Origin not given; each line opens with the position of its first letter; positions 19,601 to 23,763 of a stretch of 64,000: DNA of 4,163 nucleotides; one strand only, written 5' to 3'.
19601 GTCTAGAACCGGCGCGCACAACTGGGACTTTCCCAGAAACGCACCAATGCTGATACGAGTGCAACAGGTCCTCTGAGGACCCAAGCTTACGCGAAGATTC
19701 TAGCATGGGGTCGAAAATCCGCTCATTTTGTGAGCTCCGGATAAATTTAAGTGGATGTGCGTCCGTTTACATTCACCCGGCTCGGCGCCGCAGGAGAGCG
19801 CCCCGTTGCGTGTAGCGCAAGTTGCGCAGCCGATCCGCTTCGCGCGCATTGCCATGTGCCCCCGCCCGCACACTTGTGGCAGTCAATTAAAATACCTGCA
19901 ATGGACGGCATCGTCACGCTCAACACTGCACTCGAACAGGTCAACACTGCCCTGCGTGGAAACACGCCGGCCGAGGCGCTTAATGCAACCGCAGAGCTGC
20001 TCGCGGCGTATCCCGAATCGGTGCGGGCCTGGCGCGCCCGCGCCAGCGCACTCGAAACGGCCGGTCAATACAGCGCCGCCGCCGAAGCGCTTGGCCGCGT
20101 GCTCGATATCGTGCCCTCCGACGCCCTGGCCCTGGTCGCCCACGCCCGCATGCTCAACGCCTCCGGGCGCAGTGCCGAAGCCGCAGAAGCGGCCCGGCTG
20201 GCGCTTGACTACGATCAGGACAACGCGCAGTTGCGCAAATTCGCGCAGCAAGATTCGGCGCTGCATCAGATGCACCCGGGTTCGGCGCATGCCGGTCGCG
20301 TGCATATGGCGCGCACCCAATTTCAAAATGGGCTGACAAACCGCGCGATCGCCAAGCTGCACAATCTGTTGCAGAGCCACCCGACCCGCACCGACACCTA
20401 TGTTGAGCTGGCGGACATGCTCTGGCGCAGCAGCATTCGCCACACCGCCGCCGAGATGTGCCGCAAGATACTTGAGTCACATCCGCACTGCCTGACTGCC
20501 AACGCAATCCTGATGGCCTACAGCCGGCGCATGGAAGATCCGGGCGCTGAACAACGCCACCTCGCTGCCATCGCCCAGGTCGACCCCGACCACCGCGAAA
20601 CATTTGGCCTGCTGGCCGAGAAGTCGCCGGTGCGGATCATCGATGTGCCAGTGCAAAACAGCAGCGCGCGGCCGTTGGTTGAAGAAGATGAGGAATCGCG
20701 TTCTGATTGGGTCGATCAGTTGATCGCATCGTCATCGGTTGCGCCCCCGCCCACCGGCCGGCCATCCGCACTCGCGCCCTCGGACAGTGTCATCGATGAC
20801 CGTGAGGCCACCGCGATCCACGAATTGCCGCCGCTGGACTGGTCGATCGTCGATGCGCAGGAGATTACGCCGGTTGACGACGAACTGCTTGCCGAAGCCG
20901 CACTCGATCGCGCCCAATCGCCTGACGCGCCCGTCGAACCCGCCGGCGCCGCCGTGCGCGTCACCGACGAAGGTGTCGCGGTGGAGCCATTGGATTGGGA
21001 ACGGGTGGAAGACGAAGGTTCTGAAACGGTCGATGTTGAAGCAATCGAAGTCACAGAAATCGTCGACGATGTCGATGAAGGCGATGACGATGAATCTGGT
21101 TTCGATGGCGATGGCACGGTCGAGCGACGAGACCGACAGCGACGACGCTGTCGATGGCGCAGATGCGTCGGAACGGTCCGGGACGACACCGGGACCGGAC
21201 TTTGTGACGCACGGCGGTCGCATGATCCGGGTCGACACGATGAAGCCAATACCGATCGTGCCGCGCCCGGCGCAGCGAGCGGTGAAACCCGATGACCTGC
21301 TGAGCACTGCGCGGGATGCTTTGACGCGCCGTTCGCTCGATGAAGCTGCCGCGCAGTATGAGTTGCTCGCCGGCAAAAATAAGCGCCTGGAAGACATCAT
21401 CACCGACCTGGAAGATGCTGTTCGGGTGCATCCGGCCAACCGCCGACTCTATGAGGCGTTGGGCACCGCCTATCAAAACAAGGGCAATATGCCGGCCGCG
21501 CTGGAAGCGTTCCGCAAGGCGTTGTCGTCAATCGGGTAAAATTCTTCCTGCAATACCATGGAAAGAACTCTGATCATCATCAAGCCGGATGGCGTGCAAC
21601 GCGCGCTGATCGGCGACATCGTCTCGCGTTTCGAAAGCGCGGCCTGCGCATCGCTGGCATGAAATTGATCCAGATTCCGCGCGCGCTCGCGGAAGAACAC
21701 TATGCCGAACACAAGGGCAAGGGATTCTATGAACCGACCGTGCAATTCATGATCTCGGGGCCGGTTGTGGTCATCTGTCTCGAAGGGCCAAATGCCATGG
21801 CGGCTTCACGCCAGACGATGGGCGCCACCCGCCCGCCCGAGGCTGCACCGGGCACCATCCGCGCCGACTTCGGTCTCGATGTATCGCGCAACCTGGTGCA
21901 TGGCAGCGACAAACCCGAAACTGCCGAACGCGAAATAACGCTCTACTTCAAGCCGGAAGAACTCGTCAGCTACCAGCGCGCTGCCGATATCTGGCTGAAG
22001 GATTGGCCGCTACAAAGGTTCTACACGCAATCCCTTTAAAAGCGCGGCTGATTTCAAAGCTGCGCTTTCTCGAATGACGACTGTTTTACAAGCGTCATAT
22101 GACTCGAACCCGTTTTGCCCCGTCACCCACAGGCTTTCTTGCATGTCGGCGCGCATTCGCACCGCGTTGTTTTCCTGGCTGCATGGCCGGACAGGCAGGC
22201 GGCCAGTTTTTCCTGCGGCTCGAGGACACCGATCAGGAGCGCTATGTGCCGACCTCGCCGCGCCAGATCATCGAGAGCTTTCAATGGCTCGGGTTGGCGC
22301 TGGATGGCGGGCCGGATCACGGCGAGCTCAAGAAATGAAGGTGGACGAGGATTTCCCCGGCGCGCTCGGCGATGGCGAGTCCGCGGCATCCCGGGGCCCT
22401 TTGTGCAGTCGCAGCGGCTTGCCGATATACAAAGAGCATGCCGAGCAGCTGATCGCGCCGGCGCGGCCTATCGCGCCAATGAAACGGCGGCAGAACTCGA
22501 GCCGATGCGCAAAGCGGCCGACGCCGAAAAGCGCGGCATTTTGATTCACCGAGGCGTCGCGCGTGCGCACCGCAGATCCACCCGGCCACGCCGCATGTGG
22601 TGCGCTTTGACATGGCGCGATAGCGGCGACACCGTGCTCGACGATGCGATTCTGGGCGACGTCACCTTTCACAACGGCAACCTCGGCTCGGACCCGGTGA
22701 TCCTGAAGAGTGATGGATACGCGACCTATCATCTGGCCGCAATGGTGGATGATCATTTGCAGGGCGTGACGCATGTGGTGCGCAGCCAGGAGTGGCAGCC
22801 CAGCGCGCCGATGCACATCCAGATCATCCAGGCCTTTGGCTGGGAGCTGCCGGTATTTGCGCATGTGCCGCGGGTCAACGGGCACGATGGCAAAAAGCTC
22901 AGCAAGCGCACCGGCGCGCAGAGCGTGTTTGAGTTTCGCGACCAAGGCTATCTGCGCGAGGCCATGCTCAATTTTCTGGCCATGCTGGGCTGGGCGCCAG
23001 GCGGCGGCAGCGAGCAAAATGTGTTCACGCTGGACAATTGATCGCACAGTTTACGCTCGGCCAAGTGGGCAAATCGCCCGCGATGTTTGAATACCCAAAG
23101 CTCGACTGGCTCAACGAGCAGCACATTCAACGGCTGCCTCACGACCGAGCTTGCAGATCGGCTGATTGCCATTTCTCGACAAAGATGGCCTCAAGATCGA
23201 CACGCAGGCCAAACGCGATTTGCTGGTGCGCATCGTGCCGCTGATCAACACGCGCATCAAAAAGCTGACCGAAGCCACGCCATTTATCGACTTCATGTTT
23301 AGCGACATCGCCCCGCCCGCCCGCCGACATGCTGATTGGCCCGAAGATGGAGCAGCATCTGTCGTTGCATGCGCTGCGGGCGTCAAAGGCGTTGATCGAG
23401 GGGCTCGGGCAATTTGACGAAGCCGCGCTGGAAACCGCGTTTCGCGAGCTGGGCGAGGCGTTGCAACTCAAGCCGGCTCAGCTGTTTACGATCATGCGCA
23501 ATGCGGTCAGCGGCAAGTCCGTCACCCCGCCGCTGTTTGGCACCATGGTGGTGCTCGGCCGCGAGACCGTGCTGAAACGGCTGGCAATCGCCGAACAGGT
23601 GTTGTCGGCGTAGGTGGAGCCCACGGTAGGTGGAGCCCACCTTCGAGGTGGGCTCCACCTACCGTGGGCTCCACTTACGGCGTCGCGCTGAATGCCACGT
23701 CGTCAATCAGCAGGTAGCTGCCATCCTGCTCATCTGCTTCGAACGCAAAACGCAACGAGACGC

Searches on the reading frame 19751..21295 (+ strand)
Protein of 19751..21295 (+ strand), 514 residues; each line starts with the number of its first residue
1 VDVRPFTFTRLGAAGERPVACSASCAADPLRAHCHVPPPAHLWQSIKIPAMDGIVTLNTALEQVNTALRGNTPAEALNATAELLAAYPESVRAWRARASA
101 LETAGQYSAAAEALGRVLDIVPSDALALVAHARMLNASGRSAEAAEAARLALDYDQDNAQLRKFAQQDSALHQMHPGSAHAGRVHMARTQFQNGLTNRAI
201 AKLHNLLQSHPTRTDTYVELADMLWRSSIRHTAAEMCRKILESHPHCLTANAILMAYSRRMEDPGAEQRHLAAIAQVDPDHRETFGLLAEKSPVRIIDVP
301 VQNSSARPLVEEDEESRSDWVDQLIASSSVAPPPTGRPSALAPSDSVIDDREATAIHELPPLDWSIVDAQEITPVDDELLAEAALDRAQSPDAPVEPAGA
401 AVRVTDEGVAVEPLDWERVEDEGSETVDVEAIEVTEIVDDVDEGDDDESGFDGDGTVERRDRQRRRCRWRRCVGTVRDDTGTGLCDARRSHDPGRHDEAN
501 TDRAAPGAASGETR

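Call 50: search_protein_families(library=pfam, proteins=[window:19751-21295:+])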
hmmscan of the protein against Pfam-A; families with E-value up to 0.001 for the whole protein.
window:19751-21295:+ (514 aa): 6 families
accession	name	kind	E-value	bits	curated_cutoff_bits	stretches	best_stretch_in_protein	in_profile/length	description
PF13432.12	TPR_16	-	6.3e-09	36.6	32.7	1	61-125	1-65/65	Tetratricopeptide repeat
PF13428.12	TPR_14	-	9.9e-09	35.5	23.5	1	91-134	1-44/44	Tetratricopeptide repeat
PF13371.12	TPR_9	-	3.4e-07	30.6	35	1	67-134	5-72/73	Tetratricopeptide repeat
PF13174.12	TPR_6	-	1.8e-05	25.5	26.3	0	185-212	5-32/33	Tetratricopeptide repeat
PF14559.12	TPR_19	-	0.00026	21.7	25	0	72-127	6-61/68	Tetratricopeptide repeat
PF07719.23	TPR_2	-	0.00043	20.6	27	0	92-123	2-33/34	Tetratricopeptide repeat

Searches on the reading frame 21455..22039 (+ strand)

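Call 83: search_protein_families(library=pfam, proteins=[window:21455-22039:+], max_evalue=0.001)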
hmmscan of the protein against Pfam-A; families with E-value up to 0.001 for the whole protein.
window:21455-22039:+ (194 aa): 1 family
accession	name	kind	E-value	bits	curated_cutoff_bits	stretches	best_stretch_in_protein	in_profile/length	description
PF00334.24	NDK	-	9.7e-42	142.5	27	1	59-169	24-134/135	Nucleoside diphosphate kinase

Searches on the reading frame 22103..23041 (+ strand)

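Call 83: search_protein_families(library=pfam, proteins=[window:22103-23041:+], max_evalue=0.001)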
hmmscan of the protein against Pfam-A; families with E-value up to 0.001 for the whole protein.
window:22103-23041:+ (312 aa): 1 family
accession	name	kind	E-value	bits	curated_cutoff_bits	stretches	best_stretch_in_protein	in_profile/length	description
PF00749.27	tRNA-synt_1c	-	7.6e-39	133.9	23.4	1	98-304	70-284/314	tRNA synthetases class I (E and Q), catalytic domain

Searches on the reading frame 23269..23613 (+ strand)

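Call 51: search_protein_families(library=pfam, proteins=[window:23269-23613:+])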
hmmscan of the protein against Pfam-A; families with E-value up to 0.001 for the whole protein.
window:23269-23613:+ (114 aa): 1 family
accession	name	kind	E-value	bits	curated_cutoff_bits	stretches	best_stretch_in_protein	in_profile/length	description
PF19269.4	Anticodon_2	-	1.4e-17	64.8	23.6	1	27-108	59-140/141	Anticodon binding domain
